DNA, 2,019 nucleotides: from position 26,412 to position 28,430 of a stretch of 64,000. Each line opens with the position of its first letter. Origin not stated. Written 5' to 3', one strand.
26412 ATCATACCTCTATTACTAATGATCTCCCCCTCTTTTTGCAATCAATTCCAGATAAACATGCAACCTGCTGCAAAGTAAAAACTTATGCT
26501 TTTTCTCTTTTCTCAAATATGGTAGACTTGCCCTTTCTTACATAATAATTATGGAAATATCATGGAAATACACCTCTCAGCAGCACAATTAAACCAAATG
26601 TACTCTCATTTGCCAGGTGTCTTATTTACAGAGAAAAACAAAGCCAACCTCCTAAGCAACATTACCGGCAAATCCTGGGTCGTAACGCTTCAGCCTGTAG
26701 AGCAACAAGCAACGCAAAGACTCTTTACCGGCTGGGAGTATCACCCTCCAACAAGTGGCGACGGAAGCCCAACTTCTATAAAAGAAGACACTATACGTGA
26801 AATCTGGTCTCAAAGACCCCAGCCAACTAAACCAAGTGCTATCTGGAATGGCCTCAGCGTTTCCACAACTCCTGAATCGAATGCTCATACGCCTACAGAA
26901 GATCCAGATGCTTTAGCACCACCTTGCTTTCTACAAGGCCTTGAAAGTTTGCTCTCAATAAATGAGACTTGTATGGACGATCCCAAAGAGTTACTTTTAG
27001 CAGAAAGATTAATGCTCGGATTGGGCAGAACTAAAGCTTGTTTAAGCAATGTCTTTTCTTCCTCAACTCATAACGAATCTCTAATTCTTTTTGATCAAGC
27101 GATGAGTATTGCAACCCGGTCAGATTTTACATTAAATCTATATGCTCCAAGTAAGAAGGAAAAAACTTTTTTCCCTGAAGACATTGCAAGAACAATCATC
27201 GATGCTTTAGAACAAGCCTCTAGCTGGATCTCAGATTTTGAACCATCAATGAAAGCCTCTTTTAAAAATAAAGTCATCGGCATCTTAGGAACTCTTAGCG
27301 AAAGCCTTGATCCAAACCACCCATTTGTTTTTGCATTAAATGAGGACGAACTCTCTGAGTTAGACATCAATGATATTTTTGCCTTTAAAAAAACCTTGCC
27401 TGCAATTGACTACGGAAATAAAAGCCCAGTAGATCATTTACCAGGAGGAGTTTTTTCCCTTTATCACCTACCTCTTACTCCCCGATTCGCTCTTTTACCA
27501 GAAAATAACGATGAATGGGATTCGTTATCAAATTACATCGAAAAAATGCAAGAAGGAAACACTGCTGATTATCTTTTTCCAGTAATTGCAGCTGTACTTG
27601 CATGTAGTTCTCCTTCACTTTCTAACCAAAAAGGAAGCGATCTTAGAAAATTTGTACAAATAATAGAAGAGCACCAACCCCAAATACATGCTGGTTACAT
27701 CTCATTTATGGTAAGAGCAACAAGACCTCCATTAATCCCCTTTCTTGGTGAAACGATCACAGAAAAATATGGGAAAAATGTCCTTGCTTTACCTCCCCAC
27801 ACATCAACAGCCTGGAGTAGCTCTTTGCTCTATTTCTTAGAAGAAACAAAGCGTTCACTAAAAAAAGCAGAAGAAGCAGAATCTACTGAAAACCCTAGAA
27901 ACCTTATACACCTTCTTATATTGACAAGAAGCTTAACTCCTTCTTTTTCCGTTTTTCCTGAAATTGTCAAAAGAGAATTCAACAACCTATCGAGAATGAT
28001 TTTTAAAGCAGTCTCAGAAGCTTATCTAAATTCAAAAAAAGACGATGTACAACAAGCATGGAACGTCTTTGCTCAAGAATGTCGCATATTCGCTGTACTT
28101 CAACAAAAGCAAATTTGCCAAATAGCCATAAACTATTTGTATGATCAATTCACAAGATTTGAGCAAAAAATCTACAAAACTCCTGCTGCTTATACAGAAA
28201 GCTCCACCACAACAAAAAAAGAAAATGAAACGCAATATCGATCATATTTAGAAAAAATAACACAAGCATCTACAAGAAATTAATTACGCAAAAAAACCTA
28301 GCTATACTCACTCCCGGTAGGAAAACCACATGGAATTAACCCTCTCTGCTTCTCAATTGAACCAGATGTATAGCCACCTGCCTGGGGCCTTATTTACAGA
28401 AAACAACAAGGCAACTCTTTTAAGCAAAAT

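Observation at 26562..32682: Three tandem paralogues with a near-invariant 45-residue N-terminal module: candidate secreted (type III) effector family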

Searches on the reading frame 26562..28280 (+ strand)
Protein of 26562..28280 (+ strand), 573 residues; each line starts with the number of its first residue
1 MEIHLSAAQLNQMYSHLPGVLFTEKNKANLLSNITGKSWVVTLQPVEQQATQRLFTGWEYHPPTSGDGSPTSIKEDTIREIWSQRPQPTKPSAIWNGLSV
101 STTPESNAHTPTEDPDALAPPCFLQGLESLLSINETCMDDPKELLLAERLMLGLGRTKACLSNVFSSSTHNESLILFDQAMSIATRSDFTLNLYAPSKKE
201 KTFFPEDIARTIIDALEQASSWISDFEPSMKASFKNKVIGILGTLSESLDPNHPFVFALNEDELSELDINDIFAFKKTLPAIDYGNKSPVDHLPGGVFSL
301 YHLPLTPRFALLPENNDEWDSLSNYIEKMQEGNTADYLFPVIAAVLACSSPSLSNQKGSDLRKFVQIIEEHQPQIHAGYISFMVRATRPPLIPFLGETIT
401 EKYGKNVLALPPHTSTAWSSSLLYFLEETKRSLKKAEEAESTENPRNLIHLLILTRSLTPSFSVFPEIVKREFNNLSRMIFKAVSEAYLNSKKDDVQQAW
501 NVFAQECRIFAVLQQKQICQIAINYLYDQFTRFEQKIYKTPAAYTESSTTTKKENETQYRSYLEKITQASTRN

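Call 4: search_protein_families(library=pfam, proteins=[window:26562-28280:+], max_evalue=1)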
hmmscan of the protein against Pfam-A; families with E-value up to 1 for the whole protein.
window:26562-28280:+ (573 aa): 1 family
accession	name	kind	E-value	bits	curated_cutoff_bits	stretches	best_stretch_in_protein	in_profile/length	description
PF21171.3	PDE12-like_N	-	0.022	15.2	27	1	453-511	8-65/100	2',5'-phosphodiesterase 12-like, N-terminal domain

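Call 5: search_protein_families(library=ncbifam, proteins=[window:26562-28280:+], max_evalue=1)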
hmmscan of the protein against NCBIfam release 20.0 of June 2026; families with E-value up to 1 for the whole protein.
window:26562-28280:+ (573 aa): 0 families

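Call 6: find_homologous_proteins(query=A1, max_evalue=0.001)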
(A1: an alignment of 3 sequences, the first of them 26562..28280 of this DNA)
Query A1 (3 sequences) (573 aa, profile of the alignment): 1 proteins with E <= 0.001 among 8000 candidates.
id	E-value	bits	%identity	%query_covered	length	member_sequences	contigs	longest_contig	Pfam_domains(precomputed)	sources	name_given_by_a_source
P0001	4.7e-260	883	100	100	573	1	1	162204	-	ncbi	-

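Call 9: find_related_loci(query=A1, collection=genome_contigs, flank=10000)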
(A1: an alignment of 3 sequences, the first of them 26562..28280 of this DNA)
Query A1 (573 aa) in genome_contigs; peptide patterns used: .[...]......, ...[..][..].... (x = any residue, [..] = any of these).
32 stretches matched a pattern, but none encodes a relative of the query by tblastn (E <= 1e-3).

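Call 10: find_encoding_contigs(protein=P0001, flank=10000, max_places=6)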
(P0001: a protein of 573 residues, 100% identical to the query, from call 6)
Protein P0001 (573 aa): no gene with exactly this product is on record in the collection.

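Call 11: list_cluster_members(proteins=[window:26562-28280:+, window:28330-30225:+, window:30364-32679:+])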
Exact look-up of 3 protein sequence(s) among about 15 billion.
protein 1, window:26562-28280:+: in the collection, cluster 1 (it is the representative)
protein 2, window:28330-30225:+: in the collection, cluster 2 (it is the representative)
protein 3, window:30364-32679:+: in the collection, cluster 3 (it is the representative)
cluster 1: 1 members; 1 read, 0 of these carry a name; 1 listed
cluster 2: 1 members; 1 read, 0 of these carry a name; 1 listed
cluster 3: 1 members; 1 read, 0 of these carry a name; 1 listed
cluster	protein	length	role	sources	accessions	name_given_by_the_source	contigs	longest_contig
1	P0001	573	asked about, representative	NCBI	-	-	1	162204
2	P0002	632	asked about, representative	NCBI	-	-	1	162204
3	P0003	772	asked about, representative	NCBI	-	-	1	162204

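Call 23: search_protein_representatives(alignment_id=A1)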
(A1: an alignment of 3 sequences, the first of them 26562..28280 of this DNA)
Query: 3 sequences, 673 profile positions. Proteins with E-value up to 0.001 (for the whole library): 7; up to 1e-10: 5; up to 1e-30: 5. The best 7 are listed.
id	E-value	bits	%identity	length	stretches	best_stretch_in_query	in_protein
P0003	0.0e+00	1145.3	-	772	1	1-672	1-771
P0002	0.0e+00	1039.1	-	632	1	1-673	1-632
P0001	1.5e-260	882.7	-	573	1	1-583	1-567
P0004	3.3e-49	184.3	-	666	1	4-603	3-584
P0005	3.9e-34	134.5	-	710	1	1-645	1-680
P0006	3.2e-07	45.6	-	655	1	22-314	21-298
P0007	4.5e-06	41.7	-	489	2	22-314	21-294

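Call 27: find_homologous_proteins(query=A2, max_evalue=0.01)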
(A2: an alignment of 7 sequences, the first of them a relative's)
Query A2 (7 sequences) (573 aa, profile of the alignment): 1 proteins with E <= 0.01 among 8000 candidates.
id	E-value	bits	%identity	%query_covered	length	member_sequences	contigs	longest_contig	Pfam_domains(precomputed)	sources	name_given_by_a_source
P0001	3.0e-188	646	100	100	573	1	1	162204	-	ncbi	-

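Call 28: predict_structure(alignment_id=A1)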
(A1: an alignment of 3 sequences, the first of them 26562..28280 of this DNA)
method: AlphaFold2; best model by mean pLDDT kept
length: 573 residues; sequences in the alignment: 3
mean_pLDDT: 49.3   pTM: 0.40
mean pLDDT of the five models: 49.3, 48.9, 47.9, 47.0, 44.1
residues with pLDDT >= 90: 0; 70-90: 99; 50-70: 179; < 50: 295
segments of 3 or more residues with pLDDT < 50: 1-176, 196-201, 284-319, 350-359, 386-404, 406-420, 441-443, 540-555, 566-573
pLDDT, mean of each block of 10 residues (from residue 1): 29 35 38 37 26 25 23 25 23 20 21 25 30 30 32 35 31 49 63 51 65 72 69 81 76 67 64 71 44 33 25 38 56 62 60 42 65 65 48 39 47 41 66 63 57 63 51 74 78 71 79 67 69 63 37 49 45 30
secondary structure, 60 per line:
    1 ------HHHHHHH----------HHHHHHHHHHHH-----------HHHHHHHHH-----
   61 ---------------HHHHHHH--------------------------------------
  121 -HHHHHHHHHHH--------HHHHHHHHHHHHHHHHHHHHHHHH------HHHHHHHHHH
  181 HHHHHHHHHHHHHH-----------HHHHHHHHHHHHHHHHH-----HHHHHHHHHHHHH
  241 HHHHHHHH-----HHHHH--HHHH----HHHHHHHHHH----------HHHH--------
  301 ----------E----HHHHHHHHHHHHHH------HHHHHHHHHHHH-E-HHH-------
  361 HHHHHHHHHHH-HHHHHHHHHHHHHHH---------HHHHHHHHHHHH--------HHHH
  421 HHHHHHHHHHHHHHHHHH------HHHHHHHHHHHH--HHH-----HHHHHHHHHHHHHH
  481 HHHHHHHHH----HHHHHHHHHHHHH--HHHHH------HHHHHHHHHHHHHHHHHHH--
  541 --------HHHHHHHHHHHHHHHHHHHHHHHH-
elements in order: H7-13 H24-35 H47-55 H76-82 H122-132 H141-164 H171-194 H206-222 H228-248 H254-258 H261-264 H269-278 H289-292 H316-329 H336-347 H361-371 H373-387 H397-408 H417-438 H445-456 H467-489 H494-506 H509-513 H520-538 H549-572

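Call 29: find_encoding_contigs(protein=P0004, flank=10000, max_places=4)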
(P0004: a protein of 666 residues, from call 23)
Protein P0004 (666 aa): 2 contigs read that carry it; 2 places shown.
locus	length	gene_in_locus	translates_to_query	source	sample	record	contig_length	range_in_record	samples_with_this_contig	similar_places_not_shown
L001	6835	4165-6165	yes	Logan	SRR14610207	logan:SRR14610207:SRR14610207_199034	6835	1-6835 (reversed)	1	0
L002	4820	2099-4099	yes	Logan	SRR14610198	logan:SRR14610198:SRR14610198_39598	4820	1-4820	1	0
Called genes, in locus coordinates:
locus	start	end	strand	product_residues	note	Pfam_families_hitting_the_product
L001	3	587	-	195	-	?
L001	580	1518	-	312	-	PF01073:3Beta_HSD, PF01370:Epimerase, PF16363:GDP_Man_Dehyd, PF02719:Polysacc_synt_2, PF04321:RmlD_sub_bind, PF07993:NAD_binding_4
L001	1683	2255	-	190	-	-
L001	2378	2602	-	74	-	-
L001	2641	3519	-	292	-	PF01370:Epimerase, PF04321:RmlD_sub_bind, PF16363:GDP_Man_Dehyd, PF01073:3Beta_HSD, PF02719:Polysacc_synt_2, PF07993:NAD_binding_4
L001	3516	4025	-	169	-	PF00908:dTDP_sugar_isom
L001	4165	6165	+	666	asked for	-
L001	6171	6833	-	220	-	?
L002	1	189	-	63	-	?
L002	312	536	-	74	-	-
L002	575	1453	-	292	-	PF01370:Epimerase, PF04321:RmlD_sub_bind, PF16363:GDP_Man_Dehyd, PF01073:3Beta_HSD, PF02719:Polysacc_synt_2, PF07993:NAD_binding_4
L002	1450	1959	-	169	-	PF00908:dTDP_sugar_isom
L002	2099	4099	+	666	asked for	-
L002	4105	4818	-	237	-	?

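Call 30: list_cluster_members(proteins=[P0004, P0005, P0006, P0007])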
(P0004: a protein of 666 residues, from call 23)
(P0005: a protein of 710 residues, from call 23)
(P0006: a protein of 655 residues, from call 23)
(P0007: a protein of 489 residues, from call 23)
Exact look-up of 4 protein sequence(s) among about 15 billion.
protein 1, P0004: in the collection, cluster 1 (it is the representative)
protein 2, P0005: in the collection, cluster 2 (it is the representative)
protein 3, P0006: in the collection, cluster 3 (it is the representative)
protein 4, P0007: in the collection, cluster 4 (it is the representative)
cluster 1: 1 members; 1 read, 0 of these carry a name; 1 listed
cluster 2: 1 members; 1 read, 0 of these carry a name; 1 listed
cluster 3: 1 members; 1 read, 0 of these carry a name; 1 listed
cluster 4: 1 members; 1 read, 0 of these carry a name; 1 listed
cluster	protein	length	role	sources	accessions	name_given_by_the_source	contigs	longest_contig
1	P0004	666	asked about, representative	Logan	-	-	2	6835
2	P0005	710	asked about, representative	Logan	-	-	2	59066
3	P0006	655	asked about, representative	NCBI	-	-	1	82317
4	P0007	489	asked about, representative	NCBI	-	-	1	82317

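Call 31: find_encoding_contigs(protein=P0005, flank=10000, max_places=3)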
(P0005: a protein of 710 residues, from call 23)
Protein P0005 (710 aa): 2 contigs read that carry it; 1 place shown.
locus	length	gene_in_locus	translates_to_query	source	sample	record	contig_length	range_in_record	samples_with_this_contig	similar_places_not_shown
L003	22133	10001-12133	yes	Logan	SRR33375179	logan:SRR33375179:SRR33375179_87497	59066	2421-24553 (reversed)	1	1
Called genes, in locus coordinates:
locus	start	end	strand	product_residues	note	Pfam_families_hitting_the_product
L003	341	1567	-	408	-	PF00266:Aminotran_5, PF01053:Cys_Met_Meta_PP (weak), PF00155:Aminotran_1_2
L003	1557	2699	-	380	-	PF19295:SufBD_N (faint), PF01458:SUFBD_core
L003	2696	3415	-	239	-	PF02463:SMC_N (weak), PF00005:ABC_tran, PF13304:AAA_21 (faint)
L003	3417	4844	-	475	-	PF19295:SufBD_N, PF01458:SUFBD_core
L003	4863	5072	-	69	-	-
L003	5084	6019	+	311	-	-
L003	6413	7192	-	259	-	PF02348:CTP_transf_3, PF12804:NTP_transf_3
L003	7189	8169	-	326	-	PF01073:3Beta_HSD, PF01370:Epimerase, PF02719:Polysacc_synt_2, PF04321:RmlD_sub_bind, PF07993:NAD_binding_4, PF16363:GDP_Man_Dehyd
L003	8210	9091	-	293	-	PF01370:Epimerase, PF04321:RmlD_sub_bind, PF01073:3Beta_HSD (weak), PF16363:GDP_Man_Dehyd, PF07993:NAD_binding_4 (weak)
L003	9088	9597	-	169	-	PF00908:dTDP_sugar_isom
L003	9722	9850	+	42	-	-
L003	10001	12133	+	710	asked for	-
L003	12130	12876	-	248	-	PF02578:Cu-oxidase_4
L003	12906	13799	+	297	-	PF02517:Rce1-like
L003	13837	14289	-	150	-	-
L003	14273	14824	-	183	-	-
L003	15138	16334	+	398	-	-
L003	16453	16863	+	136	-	PF09945:DUF2177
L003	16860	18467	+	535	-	PF06966:DUF1295, PF04134:DCC1-like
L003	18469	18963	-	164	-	PF03073:TspO_MBR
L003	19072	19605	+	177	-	PF02151:UVR (weak)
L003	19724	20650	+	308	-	PF00217:ATP-gua_Ptrans, PF27454:McsB_C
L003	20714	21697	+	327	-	-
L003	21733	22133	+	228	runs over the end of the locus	PF01128:IspD, PF12804:NTP_transf_3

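Call 32: find_encoding_contigs(protein=P0006, flank=10000, max_places=3)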
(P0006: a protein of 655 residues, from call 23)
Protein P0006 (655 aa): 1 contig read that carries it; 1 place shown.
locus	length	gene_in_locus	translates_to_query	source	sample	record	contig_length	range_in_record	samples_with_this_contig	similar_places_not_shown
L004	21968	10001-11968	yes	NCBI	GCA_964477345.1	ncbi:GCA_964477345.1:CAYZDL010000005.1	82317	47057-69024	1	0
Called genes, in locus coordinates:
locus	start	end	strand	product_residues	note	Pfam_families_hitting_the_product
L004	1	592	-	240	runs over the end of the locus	PF00005:ABC_tran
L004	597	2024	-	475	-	PF19295:SufBD_N, PF01458:SUFBD_core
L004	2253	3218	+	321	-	-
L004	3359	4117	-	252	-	PF02348:CTP_transf_3, PF12804:NTP_transf_3 (faint)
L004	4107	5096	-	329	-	PF01073:3Beta_HSD, PF01370:Epimerase, PF02719:Polysacc_synt_2, PF04321:RmlD_sub_bind, PF07993:NAD_binding_4, PF16363:GDP_Man_Dehyd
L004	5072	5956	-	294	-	PF01370:Epimerase, PF04321:RmlD_sub_bind, PF02719:Polysacc_synt_2, PF16363:GDP_Man_Dehyd, PF07993:NAD_binding_4 (weak)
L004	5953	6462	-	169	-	PF00908:dTDP_sugar_isom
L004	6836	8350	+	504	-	-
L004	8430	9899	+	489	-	-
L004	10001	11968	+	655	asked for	-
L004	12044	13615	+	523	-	-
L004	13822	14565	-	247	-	PF02578:Cu-oxidase_4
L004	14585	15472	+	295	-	PF02517:Rce1-like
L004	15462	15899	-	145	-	-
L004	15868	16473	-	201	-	-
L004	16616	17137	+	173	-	PF02151:UVR (weak)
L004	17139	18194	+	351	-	PF00217:ATP-gua_Ptrans, PF27454:McsB_C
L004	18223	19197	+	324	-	-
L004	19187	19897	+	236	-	PF01128:IspD, PF12804:NTP_transf_3 (weak)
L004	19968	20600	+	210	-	PF00265:TK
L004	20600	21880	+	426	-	PF12832:MFS_1_like (weak), PF07690:MFS_1, PF13347:MFS_2 (weak)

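Call 46: search_solved_structures(query=A4, max_evalue=10)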
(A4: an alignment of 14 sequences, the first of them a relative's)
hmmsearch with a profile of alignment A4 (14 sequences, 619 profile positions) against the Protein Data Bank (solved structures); distinct sequences matched with E-value up to 10: 2.
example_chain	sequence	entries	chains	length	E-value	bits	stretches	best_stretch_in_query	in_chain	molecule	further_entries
1g7r_A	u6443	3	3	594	2.1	9.9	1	186-227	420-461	TRANSLATION INITIATION FACTOR IF2/EIF5B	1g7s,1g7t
7unj_A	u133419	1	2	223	4.3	8.9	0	396-423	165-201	SP1-ZnPPaM designed chlorophyll dimer protein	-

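Call 47: search_protein_families(library=pfam, alignment_id=A4, max_evalue=0.1)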
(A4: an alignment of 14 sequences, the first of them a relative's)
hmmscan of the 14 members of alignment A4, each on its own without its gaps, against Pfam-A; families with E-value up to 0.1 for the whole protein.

A. member 1, P0002 (632 aa): 0 families

B. families by the number of members that match (of 14 scanned): 1 family
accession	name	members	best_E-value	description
PF21171.3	PDE12-like_N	1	0.022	2',5'-phosphodiesterase 12-like, N-terminal domain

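Call 56: predict_structure(alignment_id=A5)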
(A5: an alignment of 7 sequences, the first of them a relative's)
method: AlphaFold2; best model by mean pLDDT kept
length: 632 residues; sequences in the alignment: 7
mean_pLDDT: 76.7   pTM: 0.65
mean pLDDT of the five models: 76.7, 74.0, 71.9, 69.1, 65.8
residues with pLDDT >= 90: 128; 70-90: 343; 50-70: 84; < 50: 77
segments of 3 or more residues with pLDDT < 50: 44-67, 126-152, 268-277, 552-557, 560-566
pLDDT, mean of each block of 10 residues (from residue 1): 79 78 87 84 45 30 47 89 83 75 87 85 52 35 37 65 78 79 66 79 89 85 86 70 87 66 55 49 78 86 93 75 77 87 84 67 80 78 89 90 69 92 87 80 93 87 92 89 76 94 93 81 83 90 79 49 53 86 84 80 92 94 81 49
secondary structure, 60 per line:
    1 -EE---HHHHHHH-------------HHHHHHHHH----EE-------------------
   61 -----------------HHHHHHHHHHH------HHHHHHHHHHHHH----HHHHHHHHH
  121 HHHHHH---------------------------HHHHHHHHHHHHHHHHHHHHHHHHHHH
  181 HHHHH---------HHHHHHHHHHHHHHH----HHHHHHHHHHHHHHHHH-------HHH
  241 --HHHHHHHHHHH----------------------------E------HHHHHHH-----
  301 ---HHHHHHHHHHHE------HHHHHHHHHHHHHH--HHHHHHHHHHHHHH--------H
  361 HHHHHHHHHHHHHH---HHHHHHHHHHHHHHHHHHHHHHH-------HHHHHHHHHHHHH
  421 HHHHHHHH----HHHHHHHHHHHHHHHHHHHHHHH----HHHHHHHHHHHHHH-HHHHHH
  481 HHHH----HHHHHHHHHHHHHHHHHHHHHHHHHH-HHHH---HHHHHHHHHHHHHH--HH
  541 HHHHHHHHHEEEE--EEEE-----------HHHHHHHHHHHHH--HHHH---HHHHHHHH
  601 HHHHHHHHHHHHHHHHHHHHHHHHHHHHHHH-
elements in order: H7-13 H27-35 H78-88 H95-107 H112-126 H154-185 H195-209 H214-230 H243-253 H289-295 H304-314 H322-335 H338-351 H360-374 H378-400 H408-428 H433-455 H460-473 H475-484 H489-514 H516-519 H523-536 H539-549 E550-553 E556-559 H571-583 H586-589 H593-631

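Call 65: fold_search(model_id=the predicted structure, library=pdb)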
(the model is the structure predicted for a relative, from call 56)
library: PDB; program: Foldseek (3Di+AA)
matches with E <= 10: 349; with E <= 0.001: 0
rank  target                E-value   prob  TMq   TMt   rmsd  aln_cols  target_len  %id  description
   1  7rdr_A                6.1e-02  0.66  0.17  0.22  22.6       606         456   10  Circular tandem repeat protein with novel repeat topology and enhanced subunit contact surfaces (released 2021-09-01)
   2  6vae_A                6.3e-02  0.20  0.11  0.07  27.3       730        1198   11  Mono-ubiquitinated Fanconi Anemia ID complex bound to ICL DNA (released 2020-03-18)
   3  7n6g_6D               8.1e-02  0.23  0.13  0.11  26.1       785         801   10  C1 of central pair (released 2022-05-18)
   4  7wb4_L                9.1e-02  0.11  0.09  0.09  27.5       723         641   11  Cryo-EM structure of the NR subunit from X. laevis NPC (released 2022-03-02)
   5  5uf7                  9.8e-02  0.35  0.15  0.16  24.2       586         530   12  CRYSTAL STRUCTURE OF MUNC13-1 MUN DOMAIN (released 2017-02-15)
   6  9mg8_A                1.0e-01  0.28  0.10  0.15  27.8       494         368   12  Crystal Structure of b-iTHR-110 (released 2025-12-17)
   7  3c2g_A                1.4e-01  0.23  0.14  0.14  20.6       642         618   11  Crystal complex of SYS-1/POP-1 at 2.5A resolution (released 2008-05-20)
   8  7n6g_1H               1.4e-01  0.18  0.12  0.11  27.1       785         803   10  C1 of central pair (released 2022-05-18)
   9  4c0o_A                1.9e-01  0.13  0.11  0.09  23.2       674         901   12  Transportin 3 in complex with phosphorylated ASF/SF2 (released 2014-01-22)
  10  9hcj_P0               1.9e-01  0.10  0.09  0.08  29.5       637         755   12  D. discoideum nuclear pore complex (released 2024-12-25)
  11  4pju_A                2.3e-01  0.14  0.12  0.10  22.4       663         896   11  crystal structure of human Stromal Antigen 2 (SA2) in complex with Sister Chromatid Cohesion protein 1 (Scc1) (released 2014-08-27)
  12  3c2h_B                2.6e-01  0.13  0.12  0.12  23.4       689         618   10  Crystal Structure of SYS-1 at 2.6A resolution (released 2008-05-20)
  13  8by6_A                2.7e-01  0.13  0.12  0.11  24.6       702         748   11  Structure of the human nuclear cap-binding complex bound to NCBP3(560-620) and cap-analogue m7GpppG (released 2024-01-24)
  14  9gaw_N                2.7e-01  0.12  0.12  0.12  22.0       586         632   12  High-resolution structure of the Anaphase-promoting complex/cyclosome (APC/C) bound to co-activator Cdh1 (released 2024-08-14)
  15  2pft                  2.8e-01  0.21  0.14  0.16  26.8       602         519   10  The Crystal Structure of Mouse Exo70 Reveals Unique Features of the Mammalian Exocyst (released 2007-05-22)
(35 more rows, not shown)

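Call 75: search_protein_families(library=padloc, proteins=[P0001, P0002, P0003, P0004, P0005, P0006], max_evalue=0.1)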
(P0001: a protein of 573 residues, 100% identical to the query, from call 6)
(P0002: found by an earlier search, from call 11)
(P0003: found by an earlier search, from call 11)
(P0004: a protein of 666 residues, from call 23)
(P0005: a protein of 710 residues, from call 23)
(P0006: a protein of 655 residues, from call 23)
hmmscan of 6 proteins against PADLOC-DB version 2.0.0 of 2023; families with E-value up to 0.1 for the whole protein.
P0001 (573 aa): 0 families

P0002 (632 aa): 0 families

P0003 (772 aa): 0 families

P0004 (666 aa): 0 families

P0005 (710 aa): 1 family
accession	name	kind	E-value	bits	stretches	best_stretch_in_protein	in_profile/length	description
PDLC02917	DUF3800_VII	-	0.019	12.3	1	502-567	52-114/233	-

P0006 (655 aa): 0 families

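Call 76: search_protein_families(library=phrogs, proteins=[P0001, P0002, P0003, P0004, P0005, P0006], max_evalue=0.1)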
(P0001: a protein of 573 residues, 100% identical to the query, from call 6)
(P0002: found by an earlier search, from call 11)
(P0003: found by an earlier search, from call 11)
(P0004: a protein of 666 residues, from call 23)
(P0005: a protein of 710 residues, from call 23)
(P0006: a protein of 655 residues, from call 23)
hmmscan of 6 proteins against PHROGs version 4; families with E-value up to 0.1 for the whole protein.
P0001 (573 aa): 0 families

P0002 (632 aa): 0 families

P0003 (772 aa): 0 families

P0004 (666 aa): 0 families

P0005 (710 aa): 0 families

P0006 (655 aa): 0 families
